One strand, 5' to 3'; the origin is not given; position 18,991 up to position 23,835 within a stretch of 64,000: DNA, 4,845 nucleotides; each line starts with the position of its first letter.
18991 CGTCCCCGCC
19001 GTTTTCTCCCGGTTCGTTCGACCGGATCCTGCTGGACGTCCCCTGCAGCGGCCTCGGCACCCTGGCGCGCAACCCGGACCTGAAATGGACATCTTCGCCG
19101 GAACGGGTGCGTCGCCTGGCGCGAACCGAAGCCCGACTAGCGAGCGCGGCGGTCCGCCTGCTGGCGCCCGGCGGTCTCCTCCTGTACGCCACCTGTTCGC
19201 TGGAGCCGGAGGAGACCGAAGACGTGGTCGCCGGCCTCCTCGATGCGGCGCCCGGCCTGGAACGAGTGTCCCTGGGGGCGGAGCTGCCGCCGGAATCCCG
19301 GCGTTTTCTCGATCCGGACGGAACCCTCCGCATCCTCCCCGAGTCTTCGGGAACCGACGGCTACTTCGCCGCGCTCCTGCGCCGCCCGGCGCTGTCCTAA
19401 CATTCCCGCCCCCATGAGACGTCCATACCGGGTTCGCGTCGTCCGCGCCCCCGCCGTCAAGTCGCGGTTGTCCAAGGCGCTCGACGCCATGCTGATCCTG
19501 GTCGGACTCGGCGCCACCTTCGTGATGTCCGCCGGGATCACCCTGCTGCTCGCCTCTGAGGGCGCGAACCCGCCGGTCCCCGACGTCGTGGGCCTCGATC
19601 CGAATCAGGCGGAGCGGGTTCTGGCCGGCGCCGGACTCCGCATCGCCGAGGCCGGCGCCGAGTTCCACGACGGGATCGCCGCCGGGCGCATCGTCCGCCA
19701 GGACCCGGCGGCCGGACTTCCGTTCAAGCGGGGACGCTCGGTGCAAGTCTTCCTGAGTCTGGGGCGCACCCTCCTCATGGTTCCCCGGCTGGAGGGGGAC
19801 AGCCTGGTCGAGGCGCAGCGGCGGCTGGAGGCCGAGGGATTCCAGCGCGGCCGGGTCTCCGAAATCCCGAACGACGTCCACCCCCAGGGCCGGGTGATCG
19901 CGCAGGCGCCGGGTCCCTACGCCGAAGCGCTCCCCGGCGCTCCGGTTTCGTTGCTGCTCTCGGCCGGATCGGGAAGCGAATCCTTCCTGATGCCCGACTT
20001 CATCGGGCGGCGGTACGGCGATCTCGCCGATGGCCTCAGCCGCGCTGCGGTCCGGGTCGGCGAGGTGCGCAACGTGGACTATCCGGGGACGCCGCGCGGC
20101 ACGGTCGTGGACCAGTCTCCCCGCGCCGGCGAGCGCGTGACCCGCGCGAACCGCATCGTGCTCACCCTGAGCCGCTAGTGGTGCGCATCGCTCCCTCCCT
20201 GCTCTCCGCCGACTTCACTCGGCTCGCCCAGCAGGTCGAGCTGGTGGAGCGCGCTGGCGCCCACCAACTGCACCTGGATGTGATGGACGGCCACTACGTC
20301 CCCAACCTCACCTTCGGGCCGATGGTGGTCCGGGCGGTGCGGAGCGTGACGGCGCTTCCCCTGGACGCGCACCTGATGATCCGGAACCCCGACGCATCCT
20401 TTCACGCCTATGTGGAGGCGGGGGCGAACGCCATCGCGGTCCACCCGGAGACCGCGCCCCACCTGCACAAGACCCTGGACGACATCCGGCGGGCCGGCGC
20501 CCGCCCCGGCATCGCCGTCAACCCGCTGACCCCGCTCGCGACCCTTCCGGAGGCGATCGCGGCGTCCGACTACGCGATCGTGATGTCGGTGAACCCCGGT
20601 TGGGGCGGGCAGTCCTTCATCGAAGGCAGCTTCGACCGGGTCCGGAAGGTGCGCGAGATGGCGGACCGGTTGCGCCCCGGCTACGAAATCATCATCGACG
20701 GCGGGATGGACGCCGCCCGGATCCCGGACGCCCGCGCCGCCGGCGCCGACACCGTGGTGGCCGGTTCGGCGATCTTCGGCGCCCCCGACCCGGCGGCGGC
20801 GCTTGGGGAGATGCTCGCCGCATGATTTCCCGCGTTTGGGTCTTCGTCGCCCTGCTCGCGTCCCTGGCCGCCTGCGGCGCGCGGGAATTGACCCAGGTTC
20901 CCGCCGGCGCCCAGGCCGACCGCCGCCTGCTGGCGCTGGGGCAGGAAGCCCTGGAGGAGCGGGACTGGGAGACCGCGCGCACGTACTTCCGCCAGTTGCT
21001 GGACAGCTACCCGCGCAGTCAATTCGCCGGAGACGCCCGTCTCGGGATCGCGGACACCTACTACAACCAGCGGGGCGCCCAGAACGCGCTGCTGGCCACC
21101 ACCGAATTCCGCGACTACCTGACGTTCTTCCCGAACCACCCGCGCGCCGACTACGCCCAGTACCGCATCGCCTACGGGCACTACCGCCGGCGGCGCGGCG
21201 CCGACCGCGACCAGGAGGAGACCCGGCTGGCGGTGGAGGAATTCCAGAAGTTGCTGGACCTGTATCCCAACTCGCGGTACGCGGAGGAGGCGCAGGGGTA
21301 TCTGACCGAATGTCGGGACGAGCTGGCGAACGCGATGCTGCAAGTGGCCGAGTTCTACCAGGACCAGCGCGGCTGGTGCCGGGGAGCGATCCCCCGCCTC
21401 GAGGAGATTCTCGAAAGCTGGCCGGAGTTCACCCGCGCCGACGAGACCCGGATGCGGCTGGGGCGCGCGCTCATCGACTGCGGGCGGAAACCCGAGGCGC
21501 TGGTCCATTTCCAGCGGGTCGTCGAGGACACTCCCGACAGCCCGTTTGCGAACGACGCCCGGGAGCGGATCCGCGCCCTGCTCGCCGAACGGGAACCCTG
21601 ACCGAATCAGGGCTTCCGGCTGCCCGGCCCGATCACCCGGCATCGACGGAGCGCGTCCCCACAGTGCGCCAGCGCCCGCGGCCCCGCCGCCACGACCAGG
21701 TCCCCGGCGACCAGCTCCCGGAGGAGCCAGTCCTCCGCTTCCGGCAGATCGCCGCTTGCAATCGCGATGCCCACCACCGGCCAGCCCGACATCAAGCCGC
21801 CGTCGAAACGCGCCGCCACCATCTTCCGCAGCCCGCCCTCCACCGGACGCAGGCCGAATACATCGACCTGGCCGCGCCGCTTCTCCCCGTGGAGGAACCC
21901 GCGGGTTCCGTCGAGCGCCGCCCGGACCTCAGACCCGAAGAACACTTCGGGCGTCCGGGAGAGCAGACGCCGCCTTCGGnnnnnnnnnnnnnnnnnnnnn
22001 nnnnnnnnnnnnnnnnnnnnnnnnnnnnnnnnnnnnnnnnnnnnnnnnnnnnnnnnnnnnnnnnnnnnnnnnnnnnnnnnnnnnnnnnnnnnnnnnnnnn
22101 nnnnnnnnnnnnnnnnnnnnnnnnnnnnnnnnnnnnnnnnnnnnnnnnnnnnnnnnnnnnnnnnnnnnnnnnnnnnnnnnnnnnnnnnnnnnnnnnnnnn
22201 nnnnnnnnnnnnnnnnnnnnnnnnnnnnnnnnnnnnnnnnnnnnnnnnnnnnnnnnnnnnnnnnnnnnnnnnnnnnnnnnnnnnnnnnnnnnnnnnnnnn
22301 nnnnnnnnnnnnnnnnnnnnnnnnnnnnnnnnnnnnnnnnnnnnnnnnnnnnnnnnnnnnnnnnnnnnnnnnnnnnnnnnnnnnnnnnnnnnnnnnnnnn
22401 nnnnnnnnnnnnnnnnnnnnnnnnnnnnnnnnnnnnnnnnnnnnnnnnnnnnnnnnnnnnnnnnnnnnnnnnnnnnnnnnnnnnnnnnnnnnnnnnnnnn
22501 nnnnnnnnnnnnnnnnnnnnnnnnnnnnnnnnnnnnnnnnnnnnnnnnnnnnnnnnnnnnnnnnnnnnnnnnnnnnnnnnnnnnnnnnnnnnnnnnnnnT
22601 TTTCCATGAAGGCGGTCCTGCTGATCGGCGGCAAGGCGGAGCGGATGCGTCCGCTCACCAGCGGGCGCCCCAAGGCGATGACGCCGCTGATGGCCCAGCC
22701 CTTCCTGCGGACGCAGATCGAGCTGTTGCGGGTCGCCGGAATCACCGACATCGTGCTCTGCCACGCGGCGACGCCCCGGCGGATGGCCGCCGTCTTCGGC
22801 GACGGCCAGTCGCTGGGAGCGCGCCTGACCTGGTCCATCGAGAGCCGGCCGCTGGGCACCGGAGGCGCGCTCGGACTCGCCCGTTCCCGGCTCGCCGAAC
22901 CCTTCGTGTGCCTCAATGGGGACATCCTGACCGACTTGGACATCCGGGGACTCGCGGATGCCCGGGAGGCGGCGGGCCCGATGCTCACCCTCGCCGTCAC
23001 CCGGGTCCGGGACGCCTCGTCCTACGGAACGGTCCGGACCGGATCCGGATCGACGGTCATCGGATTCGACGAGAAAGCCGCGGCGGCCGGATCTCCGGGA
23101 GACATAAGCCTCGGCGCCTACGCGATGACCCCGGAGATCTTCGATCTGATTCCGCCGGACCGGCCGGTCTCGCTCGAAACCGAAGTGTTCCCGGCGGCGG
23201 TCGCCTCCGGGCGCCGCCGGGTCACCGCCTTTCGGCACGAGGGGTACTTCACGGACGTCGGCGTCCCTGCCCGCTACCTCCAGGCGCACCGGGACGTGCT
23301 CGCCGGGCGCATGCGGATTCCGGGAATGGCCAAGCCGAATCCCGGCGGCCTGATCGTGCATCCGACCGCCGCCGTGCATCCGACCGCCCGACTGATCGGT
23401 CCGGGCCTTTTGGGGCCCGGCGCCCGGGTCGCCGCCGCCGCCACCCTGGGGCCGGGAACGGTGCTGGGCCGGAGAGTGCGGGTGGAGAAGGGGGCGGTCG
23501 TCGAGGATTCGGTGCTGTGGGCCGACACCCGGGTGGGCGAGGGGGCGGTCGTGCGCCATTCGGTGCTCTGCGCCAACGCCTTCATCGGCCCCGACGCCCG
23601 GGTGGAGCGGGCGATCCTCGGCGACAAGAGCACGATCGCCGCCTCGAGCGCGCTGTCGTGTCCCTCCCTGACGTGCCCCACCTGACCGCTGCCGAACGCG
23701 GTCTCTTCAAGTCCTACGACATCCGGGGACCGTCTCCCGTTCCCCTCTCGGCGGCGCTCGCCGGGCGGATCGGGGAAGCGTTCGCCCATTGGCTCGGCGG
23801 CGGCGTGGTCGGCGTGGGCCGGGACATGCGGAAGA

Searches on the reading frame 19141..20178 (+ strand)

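Call 55: search_protein_families(library=pfam, proteins=[window:19141-20178:+], max_evalue=0.00001)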
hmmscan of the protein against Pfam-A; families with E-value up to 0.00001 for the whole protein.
window:19141-20178:+ (345 aa): 1 family
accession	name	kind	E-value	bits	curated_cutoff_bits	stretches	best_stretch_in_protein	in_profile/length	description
PF03793.24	PASTA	-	3.6e-36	123.4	23.2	3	146-206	3-63/64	PASTA domain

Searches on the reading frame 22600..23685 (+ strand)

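Call 55: search_protein_families(library=pfam, proteins=[window:22600-23685:+], max_evalue=0.00001)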
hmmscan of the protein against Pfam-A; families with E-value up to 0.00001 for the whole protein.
window:22600-23685:+ (361 aa): 5 families
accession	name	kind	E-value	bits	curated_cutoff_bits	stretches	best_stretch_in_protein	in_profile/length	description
PF00483.29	NTP_transferase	-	1.3e-29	104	21.2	1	4-234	1-243/245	Nucleotidyl transferase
PF24894.1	Hexapep_GlmU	-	6.1e-13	49.2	23.3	1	297-348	28-79/104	GlmU-like, C-terminal hexapeptide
PF25084.1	LbH_EIF2B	-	7e-11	42.5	54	1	262-348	15-101/105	EIF2B subunit epsilon LbH domain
PF00132.30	Hexapep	-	1.2e-08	34.7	27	0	320-350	1-32/36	Bacterial transferase hexapeptide (six repeats)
PF12804.13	NTP_transf_3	-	1e-07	32.7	27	1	5-133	1-122/160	MobA-like NTP transferase domain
